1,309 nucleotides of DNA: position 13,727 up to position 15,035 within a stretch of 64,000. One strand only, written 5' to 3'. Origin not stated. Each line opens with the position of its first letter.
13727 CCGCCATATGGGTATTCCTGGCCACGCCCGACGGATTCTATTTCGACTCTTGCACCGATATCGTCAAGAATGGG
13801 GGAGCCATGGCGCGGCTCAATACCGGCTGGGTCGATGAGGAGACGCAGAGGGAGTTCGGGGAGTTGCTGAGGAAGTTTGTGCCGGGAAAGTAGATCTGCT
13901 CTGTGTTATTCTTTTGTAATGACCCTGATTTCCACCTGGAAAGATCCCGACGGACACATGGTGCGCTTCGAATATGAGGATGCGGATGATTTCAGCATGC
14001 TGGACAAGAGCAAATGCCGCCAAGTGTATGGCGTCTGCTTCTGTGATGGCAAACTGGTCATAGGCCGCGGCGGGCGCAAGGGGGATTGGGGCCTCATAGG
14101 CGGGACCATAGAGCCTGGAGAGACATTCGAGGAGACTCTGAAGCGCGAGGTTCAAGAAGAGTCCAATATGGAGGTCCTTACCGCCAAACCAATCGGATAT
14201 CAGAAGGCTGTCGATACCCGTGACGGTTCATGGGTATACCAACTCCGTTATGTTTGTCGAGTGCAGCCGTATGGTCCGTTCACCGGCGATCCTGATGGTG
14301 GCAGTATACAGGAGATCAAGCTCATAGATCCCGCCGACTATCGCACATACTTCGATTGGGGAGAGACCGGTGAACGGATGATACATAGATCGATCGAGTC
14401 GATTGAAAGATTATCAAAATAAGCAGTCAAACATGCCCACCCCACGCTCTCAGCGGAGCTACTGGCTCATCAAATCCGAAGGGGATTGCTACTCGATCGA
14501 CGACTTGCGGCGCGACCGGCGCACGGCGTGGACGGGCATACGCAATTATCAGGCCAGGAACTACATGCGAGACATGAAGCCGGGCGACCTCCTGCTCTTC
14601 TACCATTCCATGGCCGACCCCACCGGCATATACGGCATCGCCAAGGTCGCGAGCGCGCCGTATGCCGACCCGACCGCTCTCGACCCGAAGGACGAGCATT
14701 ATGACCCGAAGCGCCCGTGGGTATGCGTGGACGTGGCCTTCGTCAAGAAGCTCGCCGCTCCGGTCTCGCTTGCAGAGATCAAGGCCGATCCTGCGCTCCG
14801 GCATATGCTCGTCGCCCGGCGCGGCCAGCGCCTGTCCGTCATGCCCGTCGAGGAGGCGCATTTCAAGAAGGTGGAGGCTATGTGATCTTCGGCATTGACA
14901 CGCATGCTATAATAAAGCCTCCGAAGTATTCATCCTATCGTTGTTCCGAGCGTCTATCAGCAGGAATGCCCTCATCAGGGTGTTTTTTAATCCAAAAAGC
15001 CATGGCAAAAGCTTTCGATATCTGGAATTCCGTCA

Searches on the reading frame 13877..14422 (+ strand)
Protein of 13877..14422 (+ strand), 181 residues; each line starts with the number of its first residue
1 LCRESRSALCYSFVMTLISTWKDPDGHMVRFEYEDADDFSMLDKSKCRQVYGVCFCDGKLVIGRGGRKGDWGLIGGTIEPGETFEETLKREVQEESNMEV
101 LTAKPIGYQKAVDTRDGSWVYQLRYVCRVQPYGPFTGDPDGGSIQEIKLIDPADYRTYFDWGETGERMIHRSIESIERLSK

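Call 49: search_protein_families(library=pfam, proteins=[window:13877-14422:+], max_evalue=0.001)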
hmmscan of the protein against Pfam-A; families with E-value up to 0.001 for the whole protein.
window:13877-14422:+ (181 aa): 1 family
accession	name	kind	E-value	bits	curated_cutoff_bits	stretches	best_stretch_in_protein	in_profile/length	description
PF00293.34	NUDIX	-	7.1e-12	45.9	21.1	1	52-157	7-119/134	NUDIX domain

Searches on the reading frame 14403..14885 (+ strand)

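Call 49: search_protein_families(library=pfam, proteins=[window:14403-14885:+], max_evalue=0.001)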
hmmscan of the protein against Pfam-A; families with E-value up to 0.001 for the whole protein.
window:14403-14885:+ (160 aa): 1 family
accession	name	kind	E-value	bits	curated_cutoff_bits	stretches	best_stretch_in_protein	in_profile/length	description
PF01878.24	EVE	-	7.1e-54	182.2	23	1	19-160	1-145/145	EVE domain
